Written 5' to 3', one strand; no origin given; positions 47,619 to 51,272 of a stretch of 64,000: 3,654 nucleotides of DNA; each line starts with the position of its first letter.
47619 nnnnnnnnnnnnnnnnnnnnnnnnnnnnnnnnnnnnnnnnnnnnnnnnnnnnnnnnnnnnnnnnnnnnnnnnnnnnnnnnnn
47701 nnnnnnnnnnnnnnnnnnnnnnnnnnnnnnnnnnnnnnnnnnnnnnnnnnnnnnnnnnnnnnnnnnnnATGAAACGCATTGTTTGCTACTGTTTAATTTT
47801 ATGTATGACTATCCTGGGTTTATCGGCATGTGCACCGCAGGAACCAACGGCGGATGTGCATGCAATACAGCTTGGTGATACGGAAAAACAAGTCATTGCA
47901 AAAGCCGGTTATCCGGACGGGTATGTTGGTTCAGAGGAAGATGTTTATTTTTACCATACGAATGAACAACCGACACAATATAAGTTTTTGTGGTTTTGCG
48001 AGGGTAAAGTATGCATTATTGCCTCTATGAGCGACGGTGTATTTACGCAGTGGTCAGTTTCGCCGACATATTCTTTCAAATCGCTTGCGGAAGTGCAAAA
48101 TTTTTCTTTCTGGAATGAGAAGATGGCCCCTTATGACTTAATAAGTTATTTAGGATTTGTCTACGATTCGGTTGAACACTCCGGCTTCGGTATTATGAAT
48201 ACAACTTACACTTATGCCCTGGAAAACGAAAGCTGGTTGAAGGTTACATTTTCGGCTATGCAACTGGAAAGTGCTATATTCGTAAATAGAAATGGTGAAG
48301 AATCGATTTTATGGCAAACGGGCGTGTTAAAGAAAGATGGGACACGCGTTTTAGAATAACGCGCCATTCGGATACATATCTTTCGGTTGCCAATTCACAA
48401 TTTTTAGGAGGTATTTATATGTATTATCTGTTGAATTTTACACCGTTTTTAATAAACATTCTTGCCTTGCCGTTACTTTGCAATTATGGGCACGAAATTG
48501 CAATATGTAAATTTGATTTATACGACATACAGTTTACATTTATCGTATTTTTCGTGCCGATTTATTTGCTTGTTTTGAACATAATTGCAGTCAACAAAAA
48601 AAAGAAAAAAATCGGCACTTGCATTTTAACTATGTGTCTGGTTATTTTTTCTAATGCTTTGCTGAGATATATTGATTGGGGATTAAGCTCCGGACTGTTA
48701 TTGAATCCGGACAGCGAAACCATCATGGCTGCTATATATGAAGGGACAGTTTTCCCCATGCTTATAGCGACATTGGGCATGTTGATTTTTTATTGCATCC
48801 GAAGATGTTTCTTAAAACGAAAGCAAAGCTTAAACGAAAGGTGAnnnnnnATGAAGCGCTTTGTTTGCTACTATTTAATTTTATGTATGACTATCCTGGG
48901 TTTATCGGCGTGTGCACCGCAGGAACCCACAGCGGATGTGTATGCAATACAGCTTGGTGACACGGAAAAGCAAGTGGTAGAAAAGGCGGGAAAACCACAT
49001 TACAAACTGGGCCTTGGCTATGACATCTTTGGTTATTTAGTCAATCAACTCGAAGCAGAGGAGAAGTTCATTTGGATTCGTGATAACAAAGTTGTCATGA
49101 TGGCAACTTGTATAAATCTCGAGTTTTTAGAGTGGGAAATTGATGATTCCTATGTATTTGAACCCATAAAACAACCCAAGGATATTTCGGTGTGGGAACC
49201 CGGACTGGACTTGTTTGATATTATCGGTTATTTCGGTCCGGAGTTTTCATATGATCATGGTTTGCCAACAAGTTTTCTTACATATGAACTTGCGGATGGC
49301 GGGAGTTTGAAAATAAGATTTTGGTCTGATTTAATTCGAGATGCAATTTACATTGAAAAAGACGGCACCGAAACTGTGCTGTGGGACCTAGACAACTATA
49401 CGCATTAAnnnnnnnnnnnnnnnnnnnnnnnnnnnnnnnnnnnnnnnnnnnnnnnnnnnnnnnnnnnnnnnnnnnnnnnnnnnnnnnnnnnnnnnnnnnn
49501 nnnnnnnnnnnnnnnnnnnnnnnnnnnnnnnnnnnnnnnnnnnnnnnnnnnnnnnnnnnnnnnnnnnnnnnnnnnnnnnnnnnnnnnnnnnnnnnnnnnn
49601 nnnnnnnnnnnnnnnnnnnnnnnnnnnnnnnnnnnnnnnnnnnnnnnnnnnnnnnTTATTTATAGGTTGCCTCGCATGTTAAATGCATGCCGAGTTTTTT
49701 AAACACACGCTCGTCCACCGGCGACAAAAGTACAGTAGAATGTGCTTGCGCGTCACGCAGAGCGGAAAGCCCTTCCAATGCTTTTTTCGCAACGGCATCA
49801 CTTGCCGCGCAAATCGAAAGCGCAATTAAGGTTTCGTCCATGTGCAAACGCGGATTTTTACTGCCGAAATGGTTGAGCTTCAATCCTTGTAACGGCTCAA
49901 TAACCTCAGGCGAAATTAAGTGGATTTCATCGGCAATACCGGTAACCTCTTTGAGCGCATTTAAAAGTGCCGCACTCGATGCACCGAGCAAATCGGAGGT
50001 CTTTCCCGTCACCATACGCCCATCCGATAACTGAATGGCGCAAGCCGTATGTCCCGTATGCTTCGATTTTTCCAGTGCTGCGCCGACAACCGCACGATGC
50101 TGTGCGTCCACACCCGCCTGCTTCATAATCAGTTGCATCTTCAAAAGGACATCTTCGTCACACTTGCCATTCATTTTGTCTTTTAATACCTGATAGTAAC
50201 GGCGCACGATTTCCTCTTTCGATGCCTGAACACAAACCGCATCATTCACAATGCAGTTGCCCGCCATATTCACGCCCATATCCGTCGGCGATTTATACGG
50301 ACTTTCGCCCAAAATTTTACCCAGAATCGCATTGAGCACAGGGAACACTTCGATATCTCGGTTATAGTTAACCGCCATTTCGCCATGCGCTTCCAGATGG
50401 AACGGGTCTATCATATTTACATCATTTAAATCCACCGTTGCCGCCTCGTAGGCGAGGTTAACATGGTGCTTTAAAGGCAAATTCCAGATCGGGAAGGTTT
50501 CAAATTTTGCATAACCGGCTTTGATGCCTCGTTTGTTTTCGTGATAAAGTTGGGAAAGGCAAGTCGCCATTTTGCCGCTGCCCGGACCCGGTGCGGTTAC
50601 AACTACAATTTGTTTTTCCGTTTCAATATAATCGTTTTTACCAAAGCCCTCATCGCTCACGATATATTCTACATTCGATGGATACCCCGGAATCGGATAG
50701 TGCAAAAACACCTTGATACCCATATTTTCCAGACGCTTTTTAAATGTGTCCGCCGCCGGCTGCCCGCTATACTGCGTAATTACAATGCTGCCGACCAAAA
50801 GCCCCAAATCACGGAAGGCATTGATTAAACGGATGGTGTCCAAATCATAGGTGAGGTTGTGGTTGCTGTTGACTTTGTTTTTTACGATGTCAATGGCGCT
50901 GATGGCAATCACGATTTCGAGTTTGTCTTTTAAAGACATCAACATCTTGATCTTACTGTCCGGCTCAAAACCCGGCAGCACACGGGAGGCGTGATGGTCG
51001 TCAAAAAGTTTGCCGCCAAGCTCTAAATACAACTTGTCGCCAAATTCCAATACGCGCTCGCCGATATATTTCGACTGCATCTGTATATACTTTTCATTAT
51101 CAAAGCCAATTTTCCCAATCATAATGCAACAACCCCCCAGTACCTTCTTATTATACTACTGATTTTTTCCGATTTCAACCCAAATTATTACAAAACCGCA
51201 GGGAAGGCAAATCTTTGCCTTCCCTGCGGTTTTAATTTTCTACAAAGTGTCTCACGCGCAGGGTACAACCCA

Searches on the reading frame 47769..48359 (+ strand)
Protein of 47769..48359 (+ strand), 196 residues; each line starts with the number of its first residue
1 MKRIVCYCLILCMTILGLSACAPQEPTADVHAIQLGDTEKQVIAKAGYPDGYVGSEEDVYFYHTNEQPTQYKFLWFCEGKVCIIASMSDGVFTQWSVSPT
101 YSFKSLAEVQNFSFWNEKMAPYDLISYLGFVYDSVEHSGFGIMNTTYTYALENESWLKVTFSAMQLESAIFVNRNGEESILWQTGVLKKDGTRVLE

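Call 3: search_protein_families(library=pfam, proteins=[window:47769-48359:+], max_evalue=1)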
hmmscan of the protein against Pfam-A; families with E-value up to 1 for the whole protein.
window:47769-48359:+ (196 aa): 1 family
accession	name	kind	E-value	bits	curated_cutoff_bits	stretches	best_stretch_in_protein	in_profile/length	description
PF25298.1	Baculo_FP_2nd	-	0.035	14.3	24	1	67-83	16-32/53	Baculovirus FP protein domain 2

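Call 6: search_protein_families(library=ncbifam, proteins=[window:47769-48359:+], max_evalue=1)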
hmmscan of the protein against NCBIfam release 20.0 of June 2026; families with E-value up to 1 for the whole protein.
window:47769-48359:+ (196 aa): 0 families

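Call 7: search_protein_families(library=padloc, proteins=[window:47769-48359:+], max_evalue=1)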
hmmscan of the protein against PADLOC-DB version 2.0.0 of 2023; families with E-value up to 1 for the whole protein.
window:47769-48359:+ (196 aa): 0 families

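Call 63: search_protein_families(library=phrogs, proteins=[window:47769-48359:+], max_evalue=0.1)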
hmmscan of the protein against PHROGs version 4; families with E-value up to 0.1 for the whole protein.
window:47769-48359:+ (196 aa): 1 family
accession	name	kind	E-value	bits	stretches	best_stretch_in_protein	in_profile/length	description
phrog_542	-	unknown function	0.0029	19.2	1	1-27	1-27/97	-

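Call 75: find_homologous_proteins(query=window:47769-48356:+, max_evalue=0.001)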
Query window:47769-48356:+ (196 aa): 7 proteins with E <= 0.001 among 47 candidates.
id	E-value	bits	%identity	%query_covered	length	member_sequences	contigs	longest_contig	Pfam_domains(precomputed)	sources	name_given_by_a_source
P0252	4.5e-131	452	100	100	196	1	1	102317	-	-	-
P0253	1.8e-109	382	86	100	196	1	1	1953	-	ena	-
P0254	9.8e-67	243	56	99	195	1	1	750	-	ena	-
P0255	3.9e-64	234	52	99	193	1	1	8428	-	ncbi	-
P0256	8.0e-60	220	54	95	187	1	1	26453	-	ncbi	-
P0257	3.2e-43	166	44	94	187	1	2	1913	-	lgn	-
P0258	5.7e-40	155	43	93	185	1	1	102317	-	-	-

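Call 76: find_encoding_contigs(protein=P0256, flank=6000, max_places=2)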
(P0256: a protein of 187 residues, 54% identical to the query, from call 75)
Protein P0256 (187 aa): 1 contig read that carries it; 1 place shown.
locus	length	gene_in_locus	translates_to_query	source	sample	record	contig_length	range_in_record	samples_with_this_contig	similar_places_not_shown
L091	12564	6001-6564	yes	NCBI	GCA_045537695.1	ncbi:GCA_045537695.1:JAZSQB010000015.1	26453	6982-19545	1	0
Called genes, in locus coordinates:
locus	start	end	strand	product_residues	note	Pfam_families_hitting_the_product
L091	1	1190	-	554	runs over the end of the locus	PF00916:Sulfate_transp, PF01740:STAS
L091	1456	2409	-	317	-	PF00356:LacI, PF01381:HTH_3 (weak), PF00532:Peripla_BP_1, PF13377:Peripla_BP_3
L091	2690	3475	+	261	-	PF01182:Glucosamine_iso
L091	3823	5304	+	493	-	-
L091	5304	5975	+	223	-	-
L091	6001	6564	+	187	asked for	-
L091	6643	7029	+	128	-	-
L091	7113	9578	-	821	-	PF00676:E1_dh, PF02779:Transket_pyr, PF02780:Transketolase_C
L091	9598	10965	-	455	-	PF00890:FAD_binding_2 (faint), PF03486:HI0933_like (weak), PF07992:Pyr_redox_2, PF12831:FAD_oxidored (weak), PF13738:Pyr_redox_3, PF00070:Pyr_redox, PF01266:DAO (weak), PF02852:Pyr_redox_dim, +4 more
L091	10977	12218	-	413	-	PF00364:Biotin_lipoyl, PF02817:E3_binding, PF00198:2-oxoacid_dh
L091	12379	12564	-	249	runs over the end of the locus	PF08220:HTH_DeoR, PF00455:DeoRC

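Call 77: find_encoding_contigs(protein=P0255, flank=6000, max_places=2)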
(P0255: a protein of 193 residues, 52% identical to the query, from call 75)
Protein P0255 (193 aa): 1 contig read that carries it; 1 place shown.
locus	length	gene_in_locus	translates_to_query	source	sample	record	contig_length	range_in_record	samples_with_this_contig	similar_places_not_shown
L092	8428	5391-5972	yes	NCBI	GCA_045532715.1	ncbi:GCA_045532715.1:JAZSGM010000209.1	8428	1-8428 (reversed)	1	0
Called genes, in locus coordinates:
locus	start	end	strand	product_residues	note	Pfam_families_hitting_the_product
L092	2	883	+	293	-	?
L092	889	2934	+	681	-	PF17191:RecG_wedge, PF00270:DEAD, PF04851:ResIII, PF13191:AAA_16 (faint), PF00271:Helicase_C, PF22590:Cas3-like_C_2 (weak), PF19833:RecG_dom3_C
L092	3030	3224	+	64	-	PF00269:SASP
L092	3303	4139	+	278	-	PF03631:Virul_fac_BrkB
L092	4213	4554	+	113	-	-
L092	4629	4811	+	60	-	-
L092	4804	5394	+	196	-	-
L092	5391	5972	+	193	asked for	-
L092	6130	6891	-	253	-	PF03309:Pan_kinase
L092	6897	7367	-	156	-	PF00149:Metallophos (weak), PF12850:Metallophos_2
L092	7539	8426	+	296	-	?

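Call 78: find_encoding_contigs(protein=P0253, flank=3000, max_places=2)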
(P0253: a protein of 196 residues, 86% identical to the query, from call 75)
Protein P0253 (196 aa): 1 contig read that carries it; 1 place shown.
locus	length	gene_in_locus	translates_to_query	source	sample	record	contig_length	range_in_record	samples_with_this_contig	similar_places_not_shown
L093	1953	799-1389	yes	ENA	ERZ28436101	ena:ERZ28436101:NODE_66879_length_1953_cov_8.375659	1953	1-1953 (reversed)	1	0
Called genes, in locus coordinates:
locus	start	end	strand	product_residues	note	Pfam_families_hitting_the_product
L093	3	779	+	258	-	?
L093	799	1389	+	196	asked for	-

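Call 80: search_protein_families(library=pfam, proteins=[L091:3823-5301:+, L091:5304-5972:+, L091:6643-7026:+, L092:4804-5391:+, L092:4213-4551:+, L091:6001-6561:+], max_evalue=1)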
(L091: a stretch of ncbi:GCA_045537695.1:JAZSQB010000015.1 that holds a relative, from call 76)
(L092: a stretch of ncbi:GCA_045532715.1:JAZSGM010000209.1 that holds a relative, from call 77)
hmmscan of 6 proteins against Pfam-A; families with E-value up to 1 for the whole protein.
L091:3823-5301:+ (493 aa): 0 families

L091:5304-5972:+ (223 aa): 0 families

L091:6643-7026:+ (128 aa): 0 families

L092:4804-5391:+ (196 aa): 0 families

L092:4213-4551:+ (113 aa): 0 families

L091:6001-6561:+ (187 aa): 2 families
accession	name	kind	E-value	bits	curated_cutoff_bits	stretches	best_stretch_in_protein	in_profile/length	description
PF04355.18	BamE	-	0.069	13.4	23.2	1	26-66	7-47/71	Outer membrane protein assembly factor BamE domain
PF25298.1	Baculo_FP_2nd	-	0.23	11.6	24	1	65-81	15-32/53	Baculovirus FP protein domain 2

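Call 81: search_solved_structures(query=L091:4573-5301:+, max_evalue=1, show_alignments=1)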
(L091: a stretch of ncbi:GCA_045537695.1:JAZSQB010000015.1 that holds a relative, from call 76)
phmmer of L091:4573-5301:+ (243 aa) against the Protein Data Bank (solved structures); distinct sequences matched with E-value up to 1: 4.
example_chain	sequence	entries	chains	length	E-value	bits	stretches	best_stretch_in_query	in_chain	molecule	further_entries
9nko_B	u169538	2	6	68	0.23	14.1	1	148-200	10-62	B3 affibody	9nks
5ub8_A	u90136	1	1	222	0.44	13.2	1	51-106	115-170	Likely rab family GTP-binding protein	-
9nkr_B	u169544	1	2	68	0.61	12.7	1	148-200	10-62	B7 affibody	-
9nkn_B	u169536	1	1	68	0.92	12.1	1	148-199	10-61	B2 affibody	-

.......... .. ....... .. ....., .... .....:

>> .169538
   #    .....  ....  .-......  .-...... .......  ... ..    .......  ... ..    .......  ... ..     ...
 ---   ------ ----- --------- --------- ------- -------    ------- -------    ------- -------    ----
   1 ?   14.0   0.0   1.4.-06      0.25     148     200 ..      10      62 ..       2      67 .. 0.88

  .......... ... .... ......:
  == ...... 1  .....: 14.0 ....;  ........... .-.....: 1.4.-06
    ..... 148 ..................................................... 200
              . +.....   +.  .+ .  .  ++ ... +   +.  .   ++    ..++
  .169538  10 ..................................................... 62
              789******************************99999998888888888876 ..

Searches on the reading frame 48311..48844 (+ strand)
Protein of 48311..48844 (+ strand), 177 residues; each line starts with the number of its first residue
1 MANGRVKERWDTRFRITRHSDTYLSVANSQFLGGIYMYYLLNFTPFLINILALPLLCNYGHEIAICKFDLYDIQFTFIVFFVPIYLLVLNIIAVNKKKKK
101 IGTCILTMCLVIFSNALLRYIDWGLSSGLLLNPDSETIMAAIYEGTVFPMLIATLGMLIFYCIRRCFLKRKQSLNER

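Call 3: search_protein_families(library=pfam, proteins=[window:48311-48844:+], max_evalue=1)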
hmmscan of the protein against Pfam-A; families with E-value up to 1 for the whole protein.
window:48311-48844:+ (177 aa): 0 families

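Call 6: search_protein_families(library=ncbifam, proteins=[window:48311-48844:+], max_evalue=1)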
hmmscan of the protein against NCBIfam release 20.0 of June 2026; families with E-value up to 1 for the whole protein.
window:48311-48844:+ (177 aa): 2 families
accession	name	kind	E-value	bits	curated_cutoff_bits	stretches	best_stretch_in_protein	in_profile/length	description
TIGR03030.1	CelA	equivalog_domain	0.011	13.7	699.1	1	84-160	39-112/714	UDP-forming cellulose synthase catalytic subunit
TIGR04143.1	VPxxxP_CTERM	domain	0.44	10.5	30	0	151-165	9-23/25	VPXXXP-CTERM sorting domain-containing protein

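Call 7: search_protein_families(library=padloc, proteins=[window:48311-48844:+], max_evalue=1)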
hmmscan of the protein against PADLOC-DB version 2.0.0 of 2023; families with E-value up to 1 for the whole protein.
window:48311-48844:+ (177 aa): 0 families

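Call 63: search_protein_families(library=phrogs, proteins=[window:48416-48844:+], max_evalue=0.1)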
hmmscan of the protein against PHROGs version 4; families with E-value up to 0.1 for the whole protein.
window:48416-48844:+ (142 aa): 0 families

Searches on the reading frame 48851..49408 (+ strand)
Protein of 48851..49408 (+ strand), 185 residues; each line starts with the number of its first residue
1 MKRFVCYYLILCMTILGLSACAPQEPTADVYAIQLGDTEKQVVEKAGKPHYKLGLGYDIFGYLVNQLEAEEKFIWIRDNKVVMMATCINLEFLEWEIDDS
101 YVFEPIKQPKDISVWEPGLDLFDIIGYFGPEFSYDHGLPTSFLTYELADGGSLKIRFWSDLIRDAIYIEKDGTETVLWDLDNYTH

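Call 3: search_protein_families(library=pfam, proteins=[window:48851-49408:+], max_evalue=1)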
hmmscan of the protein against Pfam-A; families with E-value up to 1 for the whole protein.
window:48851-49408:+ (185 aa): 1 family
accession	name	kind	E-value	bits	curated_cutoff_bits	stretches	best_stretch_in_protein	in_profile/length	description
PF04355.18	BamE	-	0.13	12.6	23.2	1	28-69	7-48/71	Outer membrane protein assembly factor BamE domain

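Call 6: search_protein_families(library=ncbifam, proteins=[window:48851-49408:+], max_evalue=1)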
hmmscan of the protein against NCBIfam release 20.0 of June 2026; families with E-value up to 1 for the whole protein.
window:48851-49408:+ (185 aa): 2 families
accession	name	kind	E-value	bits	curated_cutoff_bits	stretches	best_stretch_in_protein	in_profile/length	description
NF045617.1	mostly_LP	subfamily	0.027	14.6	43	1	9-104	3-98/119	putative T6SS immunity periplasmic lipoprotein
NF047847.2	SS_mature_LptM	equivalog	0.4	10.8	27.7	1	1-21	1-20/31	LPS translocon maturation chaperone LptM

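Call 7: search_protein_families(library=padloc, proteins=[window:48851-49408:+], max_evalue=1)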
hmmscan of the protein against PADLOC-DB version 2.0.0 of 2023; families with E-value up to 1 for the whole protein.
window:48851-49408:+ (185 aa): 0 families

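Call 63: search_protein_families(library=phrogs, proteins=[window:48851-49408:+], max_evalue=0.1)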
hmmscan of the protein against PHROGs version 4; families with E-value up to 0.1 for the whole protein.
window:48851-49408:+ (185 aa): 1 family
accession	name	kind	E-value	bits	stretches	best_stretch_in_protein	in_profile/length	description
phrog_542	-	unknown function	0.00059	21.4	1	1-70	1-63/97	-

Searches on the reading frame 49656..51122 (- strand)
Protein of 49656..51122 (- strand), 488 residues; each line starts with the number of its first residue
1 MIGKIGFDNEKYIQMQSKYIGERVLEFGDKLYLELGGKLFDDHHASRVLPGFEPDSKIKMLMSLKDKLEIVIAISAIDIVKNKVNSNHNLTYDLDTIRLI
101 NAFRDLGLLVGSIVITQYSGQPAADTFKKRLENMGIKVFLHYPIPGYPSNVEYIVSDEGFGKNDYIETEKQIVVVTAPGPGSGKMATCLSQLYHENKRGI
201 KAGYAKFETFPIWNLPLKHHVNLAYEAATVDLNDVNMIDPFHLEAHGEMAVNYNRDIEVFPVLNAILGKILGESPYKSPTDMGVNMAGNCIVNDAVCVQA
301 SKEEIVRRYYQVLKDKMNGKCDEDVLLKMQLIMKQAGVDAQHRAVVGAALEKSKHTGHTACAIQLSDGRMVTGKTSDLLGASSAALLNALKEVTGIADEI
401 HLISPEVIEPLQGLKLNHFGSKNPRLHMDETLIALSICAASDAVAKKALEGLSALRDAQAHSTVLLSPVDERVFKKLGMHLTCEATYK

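Call 47: search_protein_families(library=pfam, proteins=[window:49656-51122:-], max_evalue=0.001)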
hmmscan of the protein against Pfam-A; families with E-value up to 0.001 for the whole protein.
window:49656-51122:- (488 aa): 2 families
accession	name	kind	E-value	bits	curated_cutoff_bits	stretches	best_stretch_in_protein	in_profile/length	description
PF08903.17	DUF1846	-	1.3e-174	580.2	27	1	5-336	1-332/333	Domain of unknown function DUF1846, N-terminal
PF20921.3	DUF1846_C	-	4.6e-61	205.5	27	1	342-488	2-148/153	Domain of unknown function DUF1846, C-terminal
